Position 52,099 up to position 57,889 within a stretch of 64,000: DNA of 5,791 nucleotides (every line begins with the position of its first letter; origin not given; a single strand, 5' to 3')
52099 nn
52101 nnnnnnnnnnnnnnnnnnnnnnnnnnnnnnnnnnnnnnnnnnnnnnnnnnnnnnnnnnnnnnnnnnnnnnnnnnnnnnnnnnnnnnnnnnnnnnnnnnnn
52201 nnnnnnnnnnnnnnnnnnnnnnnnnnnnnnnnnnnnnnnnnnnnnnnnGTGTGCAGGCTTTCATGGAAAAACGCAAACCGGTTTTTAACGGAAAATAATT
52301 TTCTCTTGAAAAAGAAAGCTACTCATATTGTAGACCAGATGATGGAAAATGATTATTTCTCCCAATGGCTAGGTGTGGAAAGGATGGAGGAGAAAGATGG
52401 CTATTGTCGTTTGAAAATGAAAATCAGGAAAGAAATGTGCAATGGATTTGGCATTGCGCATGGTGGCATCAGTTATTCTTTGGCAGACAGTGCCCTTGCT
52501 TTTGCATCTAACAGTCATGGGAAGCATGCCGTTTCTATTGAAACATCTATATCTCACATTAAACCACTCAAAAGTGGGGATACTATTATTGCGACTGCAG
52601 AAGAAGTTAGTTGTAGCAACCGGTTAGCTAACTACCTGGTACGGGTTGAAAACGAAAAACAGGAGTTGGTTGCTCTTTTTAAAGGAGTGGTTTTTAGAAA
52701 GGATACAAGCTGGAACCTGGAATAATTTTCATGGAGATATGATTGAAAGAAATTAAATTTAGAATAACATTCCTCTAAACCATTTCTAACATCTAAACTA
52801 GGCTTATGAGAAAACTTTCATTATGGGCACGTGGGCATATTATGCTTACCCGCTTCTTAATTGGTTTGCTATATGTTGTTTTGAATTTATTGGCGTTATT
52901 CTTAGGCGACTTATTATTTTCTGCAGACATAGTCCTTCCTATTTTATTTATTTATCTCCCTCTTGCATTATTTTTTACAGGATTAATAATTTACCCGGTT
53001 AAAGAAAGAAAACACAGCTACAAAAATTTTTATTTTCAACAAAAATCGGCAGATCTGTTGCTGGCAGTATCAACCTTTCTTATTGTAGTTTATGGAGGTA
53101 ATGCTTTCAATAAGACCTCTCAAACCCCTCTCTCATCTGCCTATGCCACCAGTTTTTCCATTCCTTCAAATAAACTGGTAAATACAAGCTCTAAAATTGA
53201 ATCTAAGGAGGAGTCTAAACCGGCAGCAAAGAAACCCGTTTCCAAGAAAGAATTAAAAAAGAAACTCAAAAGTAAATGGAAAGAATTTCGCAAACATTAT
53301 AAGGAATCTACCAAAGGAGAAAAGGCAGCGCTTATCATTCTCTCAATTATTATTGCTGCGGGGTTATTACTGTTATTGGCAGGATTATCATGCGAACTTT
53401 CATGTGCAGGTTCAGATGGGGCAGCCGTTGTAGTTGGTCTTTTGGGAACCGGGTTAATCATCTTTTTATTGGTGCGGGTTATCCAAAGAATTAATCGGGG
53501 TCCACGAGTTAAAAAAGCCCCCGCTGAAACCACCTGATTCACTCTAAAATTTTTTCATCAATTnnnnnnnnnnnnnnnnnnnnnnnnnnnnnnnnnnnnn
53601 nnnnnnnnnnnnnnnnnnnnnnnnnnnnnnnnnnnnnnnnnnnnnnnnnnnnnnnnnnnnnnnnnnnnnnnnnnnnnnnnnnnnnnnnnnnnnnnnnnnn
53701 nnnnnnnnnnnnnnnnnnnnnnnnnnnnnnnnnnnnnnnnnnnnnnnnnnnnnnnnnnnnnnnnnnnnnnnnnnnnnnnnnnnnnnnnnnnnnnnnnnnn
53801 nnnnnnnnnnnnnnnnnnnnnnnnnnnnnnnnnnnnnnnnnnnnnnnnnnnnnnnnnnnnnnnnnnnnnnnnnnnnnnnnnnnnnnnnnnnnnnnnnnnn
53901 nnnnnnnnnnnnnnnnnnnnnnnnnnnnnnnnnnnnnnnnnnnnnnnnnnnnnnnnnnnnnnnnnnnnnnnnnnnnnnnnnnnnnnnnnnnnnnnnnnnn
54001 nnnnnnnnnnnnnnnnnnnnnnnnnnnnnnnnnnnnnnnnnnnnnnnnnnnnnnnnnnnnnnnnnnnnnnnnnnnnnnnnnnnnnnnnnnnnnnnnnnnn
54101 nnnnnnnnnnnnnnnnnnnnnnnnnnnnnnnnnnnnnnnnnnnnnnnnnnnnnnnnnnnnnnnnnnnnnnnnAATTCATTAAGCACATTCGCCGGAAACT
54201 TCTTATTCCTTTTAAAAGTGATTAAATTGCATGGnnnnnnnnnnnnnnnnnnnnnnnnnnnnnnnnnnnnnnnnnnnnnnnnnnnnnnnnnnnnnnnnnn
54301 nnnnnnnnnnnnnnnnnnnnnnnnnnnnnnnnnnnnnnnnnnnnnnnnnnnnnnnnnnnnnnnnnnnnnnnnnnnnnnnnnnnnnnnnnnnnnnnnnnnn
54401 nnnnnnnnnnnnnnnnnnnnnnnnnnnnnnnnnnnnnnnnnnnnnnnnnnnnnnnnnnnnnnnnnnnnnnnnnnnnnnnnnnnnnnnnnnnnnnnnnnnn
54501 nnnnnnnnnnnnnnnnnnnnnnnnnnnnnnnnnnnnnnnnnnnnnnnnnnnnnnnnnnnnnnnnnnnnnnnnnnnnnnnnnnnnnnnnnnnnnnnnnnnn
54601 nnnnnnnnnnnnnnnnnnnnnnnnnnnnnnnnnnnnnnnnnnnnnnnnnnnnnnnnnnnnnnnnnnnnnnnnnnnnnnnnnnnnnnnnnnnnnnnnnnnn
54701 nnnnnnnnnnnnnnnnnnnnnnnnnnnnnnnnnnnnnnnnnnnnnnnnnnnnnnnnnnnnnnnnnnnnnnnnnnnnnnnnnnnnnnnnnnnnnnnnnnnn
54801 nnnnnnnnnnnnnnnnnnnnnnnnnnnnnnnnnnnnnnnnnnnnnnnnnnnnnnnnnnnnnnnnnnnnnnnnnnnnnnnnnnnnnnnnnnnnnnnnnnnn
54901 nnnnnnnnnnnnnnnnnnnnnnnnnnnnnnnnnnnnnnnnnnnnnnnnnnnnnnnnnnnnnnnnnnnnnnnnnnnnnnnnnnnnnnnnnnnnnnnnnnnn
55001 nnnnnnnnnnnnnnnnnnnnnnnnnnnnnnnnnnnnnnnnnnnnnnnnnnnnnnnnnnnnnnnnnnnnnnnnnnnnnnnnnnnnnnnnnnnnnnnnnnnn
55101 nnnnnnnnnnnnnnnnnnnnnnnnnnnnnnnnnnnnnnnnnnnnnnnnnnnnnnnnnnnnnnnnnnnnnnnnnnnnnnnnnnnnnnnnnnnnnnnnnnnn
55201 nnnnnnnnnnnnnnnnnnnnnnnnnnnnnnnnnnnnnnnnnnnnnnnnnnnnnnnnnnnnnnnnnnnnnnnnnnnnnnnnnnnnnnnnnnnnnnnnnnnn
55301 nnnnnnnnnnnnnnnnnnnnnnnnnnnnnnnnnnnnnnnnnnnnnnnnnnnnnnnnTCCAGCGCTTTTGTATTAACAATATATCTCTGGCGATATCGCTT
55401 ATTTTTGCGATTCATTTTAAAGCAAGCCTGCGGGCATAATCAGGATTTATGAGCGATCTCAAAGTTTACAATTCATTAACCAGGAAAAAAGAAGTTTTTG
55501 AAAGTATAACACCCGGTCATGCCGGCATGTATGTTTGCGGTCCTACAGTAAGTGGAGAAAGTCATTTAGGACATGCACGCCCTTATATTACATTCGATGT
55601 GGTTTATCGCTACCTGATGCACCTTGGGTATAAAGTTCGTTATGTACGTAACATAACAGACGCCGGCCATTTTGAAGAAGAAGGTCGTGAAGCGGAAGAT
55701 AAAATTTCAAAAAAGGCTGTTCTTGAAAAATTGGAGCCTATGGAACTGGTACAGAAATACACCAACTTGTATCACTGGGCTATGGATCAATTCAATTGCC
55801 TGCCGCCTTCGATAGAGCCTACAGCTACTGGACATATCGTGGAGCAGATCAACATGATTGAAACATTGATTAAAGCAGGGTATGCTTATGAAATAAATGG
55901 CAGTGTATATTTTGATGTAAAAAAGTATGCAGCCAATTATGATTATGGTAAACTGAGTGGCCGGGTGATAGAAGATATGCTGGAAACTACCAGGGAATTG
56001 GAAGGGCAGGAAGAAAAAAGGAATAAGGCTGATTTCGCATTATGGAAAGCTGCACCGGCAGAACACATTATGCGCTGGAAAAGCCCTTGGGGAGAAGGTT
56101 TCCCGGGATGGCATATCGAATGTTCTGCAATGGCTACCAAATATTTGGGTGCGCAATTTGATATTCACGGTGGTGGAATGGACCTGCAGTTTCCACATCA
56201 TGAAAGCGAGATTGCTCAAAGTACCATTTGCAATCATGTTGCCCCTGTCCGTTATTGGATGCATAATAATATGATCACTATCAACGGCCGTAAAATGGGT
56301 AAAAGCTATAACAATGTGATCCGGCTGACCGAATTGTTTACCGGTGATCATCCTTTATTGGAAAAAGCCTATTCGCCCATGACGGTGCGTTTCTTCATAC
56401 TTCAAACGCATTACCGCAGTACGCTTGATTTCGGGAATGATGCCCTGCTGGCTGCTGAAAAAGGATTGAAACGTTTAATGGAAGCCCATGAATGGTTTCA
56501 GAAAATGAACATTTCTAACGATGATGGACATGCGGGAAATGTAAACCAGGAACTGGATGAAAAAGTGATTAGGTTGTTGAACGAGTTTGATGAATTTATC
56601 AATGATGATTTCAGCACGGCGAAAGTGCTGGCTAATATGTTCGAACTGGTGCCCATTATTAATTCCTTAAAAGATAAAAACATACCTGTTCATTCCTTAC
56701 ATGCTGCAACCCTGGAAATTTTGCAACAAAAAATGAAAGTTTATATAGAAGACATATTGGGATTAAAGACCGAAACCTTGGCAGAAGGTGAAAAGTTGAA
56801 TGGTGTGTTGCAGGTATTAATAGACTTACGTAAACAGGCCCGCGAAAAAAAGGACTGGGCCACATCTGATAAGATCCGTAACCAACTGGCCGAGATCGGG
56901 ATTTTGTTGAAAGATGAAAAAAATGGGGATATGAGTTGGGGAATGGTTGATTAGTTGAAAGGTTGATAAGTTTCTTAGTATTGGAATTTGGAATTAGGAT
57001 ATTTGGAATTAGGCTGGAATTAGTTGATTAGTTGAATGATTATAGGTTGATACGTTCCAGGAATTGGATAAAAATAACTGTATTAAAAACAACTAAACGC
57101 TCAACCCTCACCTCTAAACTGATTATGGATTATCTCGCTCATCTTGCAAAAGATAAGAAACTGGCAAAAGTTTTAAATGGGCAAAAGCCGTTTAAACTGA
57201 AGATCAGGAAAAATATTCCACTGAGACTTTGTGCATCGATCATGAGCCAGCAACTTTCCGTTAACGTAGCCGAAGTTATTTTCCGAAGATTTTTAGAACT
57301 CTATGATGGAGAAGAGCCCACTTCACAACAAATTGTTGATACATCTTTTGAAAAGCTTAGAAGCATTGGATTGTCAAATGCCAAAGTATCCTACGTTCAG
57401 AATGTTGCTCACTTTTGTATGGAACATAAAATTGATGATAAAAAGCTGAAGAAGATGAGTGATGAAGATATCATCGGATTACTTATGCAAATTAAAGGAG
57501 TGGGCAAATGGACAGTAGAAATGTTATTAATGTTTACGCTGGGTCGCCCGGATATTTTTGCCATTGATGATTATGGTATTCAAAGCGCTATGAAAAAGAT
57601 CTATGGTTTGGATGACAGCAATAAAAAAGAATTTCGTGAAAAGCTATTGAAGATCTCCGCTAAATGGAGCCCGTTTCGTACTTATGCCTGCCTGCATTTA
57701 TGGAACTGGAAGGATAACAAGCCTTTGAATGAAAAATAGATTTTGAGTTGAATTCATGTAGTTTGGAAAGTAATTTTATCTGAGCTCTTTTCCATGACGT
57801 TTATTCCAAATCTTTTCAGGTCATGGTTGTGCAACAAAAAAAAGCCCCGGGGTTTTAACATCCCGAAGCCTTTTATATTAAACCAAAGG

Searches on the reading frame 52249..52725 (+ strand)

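Call 13: search_protein_families(library=pfam, proteins=[window:52249-52725:+])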
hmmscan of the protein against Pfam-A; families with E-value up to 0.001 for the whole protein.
window:52249-52725:+ (158 aa): 1 family
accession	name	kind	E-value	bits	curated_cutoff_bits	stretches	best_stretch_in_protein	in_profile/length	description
PF03061.28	4HBT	-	2.3e-14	53.9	20.6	1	67-142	1-79/79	Thioesterase superfamily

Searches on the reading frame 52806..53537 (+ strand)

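Call 13: search_protein_families(library=pfam, proteins=[window:52806-53537:+])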
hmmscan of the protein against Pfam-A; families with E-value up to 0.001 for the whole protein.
window:52806-53537:+ (243 aa): 1 family
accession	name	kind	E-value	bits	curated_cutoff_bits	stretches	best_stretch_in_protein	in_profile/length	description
PF20990.2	DUF2207_C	-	0.00051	20.3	33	1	128-228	81-191/247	Predicted membrane protein (DUF2207) C-terminal domain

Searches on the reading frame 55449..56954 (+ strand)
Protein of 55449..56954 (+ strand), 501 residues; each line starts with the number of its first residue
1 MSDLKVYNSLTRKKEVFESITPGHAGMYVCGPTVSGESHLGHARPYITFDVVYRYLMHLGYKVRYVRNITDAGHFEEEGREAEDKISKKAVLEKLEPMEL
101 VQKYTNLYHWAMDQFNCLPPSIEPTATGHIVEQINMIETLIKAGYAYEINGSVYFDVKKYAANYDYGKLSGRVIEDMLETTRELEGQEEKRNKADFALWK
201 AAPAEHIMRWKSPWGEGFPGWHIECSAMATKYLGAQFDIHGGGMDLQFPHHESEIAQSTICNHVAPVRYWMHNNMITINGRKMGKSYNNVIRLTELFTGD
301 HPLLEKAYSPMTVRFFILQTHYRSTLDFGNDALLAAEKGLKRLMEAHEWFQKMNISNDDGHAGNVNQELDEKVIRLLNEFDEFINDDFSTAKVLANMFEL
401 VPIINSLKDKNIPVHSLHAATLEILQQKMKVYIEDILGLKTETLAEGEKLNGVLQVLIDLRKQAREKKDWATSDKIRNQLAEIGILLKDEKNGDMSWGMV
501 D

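Call 13: search_protein_families(library=pfam, proteins=[window:55449-56954:+])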
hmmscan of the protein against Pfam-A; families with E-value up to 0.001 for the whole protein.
window:55449-56954:+ (501 aa): 6 families
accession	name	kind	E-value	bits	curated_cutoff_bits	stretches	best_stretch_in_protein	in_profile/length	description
PF01406.26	tRNA-synt_1e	-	1.2e-102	343.8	27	1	17-336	2-299/301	tRNA synthetases class I (C) catalytic domain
PF09334.17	tRNA-synt_1g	-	5.6e-08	32.4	20.1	1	34-159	10-126/391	tRNA synthetases class I (M)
PF09190.17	DALR_2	-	2.9e-07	31.4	22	1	379-427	1-51/57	DALR domain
PF00133.28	tRNA-synt_1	-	1.1e-06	28.2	22.7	0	237-325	329-410/414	tRNA synthetases class I (I, L, M and V)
PF23493.1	CysS_C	-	4.1e-06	27.2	23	1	457-492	11-46/51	Cysteinyl-tRNA ligase anticodon binding domain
PF01921.24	tRNA-synt_1f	-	0.00018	21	27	0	30-75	28-73/360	tRNA synthetases class I (K)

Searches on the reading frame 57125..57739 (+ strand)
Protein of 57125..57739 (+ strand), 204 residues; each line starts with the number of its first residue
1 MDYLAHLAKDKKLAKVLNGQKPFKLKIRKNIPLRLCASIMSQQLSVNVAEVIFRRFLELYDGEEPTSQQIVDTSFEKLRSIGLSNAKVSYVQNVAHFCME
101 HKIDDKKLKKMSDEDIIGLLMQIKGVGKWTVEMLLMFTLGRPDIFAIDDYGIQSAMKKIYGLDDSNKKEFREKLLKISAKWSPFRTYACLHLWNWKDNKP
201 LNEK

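Call 13: search_protein_families(library=pfam, proteins=[window:57125-57739:+])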
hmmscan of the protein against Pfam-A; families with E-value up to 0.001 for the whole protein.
window:57125-57739:+ (204 aa): 1 family
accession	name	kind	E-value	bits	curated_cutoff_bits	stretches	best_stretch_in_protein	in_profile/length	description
PF00730.31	HhH-GPD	-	6.4e-19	68.7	26.2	1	37-177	2-105/108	HhH-GPD superfamily base excision DNA repair protein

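Call 87: find_homologous_proteins(query=window:57125-57736:+, max_evalue=1e-40)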
Query window:57125-57736:+ (204 aa): 7946 proteins with E <= 1e-40 among 8000 candidates; the best 120 are listed.
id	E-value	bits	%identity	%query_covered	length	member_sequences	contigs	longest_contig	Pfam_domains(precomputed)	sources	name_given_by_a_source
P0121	8.7e-122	422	92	99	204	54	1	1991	PF00730.32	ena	-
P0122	5.1e-119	413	91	100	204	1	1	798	PF00730.32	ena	-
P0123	2.6e-117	408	91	100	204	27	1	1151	PF00730.32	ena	-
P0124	1.4e-115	402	89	99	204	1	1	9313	PF00730.32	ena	-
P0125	3.4e-102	359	78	100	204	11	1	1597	PF00730.32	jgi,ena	-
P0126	4.0e-102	358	79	98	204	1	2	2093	PF00730.32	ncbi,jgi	jgi:DNA-3-methyladenine glycosylase II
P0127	1.6e-101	356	78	98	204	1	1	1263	PF00730.32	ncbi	-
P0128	1.6e-101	356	78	98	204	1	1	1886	PF00730.32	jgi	jgi:DNA-3-methyladenine glycosylase II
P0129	5.0e-101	355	76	100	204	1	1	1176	PF00730.32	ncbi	-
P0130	1.1e-100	354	77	98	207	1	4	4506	PF00730.32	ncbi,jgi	jgi:DNA-3-methyladenine glycosylase II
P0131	6.8e-100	351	76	98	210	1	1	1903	PF00730.32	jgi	jgi:DNA-3-methyladenine glycosylase II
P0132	7.9e-100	351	78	98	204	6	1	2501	PF00730.32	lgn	-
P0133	1.4e-99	350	76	98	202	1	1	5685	PF00730.32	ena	-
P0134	1.8e-99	350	76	98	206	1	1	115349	PF00730.32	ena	-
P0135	4.3e-99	348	76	98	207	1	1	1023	PF00730.32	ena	-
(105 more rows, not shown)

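Call 88: find_encoding_contigs(protein=P0124, flank=2500, max_places=2)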
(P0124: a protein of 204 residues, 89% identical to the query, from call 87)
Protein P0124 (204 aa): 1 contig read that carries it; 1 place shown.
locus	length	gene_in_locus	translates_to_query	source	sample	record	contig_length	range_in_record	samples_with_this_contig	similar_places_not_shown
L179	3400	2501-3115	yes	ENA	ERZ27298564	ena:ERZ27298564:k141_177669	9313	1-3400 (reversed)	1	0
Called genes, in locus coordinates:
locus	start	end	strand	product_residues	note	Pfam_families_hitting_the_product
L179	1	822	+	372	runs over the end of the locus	PF28535:DUF8431, PF23226:Exo_endo_phos_PGAP2IP (weak), PF03372:Exo_endo_phos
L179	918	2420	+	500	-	PF00133:tRNA-synt_1 (faint), PF01406:tRNA-synt_1e, PF01921:tRNA-synt_1f (faint), PF09334:tRNA-synt_1g (faint), PF09190:DALR_2 (weak), PF23493:CysS_C (weak)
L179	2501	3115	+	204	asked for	PF00730:HhH-GPD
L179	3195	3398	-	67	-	?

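Call 89: find_encoding_contigs(protein=P0121, flank=2500, max_places=2)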
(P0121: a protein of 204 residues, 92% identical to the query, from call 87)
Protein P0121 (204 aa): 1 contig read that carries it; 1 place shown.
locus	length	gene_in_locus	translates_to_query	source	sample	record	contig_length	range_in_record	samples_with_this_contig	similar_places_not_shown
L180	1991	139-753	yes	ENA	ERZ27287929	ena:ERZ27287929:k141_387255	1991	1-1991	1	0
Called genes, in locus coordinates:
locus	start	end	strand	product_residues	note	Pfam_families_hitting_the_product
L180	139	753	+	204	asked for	PF00730:HhH-GPD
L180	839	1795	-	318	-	PF02469:Fasciclin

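Call 90: find_encoding_contigs(protein=P0130, flank=2500, max_places=2)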
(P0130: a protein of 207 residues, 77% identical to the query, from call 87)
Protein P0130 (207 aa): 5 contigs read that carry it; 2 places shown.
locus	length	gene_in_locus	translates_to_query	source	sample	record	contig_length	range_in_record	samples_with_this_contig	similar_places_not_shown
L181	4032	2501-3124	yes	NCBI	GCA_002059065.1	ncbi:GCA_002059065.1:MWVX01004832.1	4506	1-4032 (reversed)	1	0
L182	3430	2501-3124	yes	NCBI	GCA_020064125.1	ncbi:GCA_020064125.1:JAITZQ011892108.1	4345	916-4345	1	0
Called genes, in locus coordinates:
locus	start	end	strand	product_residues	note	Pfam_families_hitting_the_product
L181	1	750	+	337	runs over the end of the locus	PF28535:DUF8431, PF03372:Exo_endo_phos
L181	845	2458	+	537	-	PF00133:tRNA-synt_1 (faint), PF01406:tRNA-synt_1e, PF09334:tRNA-synt_1g (weak), PF09190:DALR_2, PF23493:CysS_C (weak)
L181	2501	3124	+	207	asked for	PF00730:HhH-GPD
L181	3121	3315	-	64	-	-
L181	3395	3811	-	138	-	-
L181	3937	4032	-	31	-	?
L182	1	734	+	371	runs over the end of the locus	PF28535:DUF8431, PF03372:Exo_endo_phos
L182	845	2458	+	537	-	PF00133:tRNA-synt_1 (faint), PF01406:tRNA-synt_1e, PF09334:tRNA-synt_1g (weak), PF09190:DALR_2, PF23493:CysS_C (weak)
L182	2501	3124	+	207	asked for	PF00730:HhH-GPD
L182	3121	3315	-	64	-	-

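Call 91: find_encoding_contigs(protein=P0126, flank=2500, max_places=2)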
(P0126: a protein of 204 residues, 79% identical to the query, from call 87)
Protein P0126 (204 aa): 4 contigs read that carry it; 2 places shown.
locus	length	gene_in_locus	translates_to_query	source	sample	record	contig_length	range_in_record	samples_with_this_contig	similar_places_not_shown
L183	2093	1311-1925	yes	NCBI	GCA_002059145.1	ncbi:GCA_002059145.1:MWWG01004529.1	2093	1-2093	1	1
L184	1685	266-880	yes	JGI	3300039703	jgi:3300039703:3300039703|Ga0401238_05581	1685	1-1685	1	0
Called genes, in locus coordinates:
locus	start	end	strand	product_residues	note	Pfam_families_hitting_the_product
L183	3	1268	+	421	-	?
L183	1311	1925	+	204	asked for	PF00730:HhH-GPD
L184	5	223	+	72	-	PF23493:CysS_C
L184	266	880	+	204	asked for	PF00730:HhH-GPD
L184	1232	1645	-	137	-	-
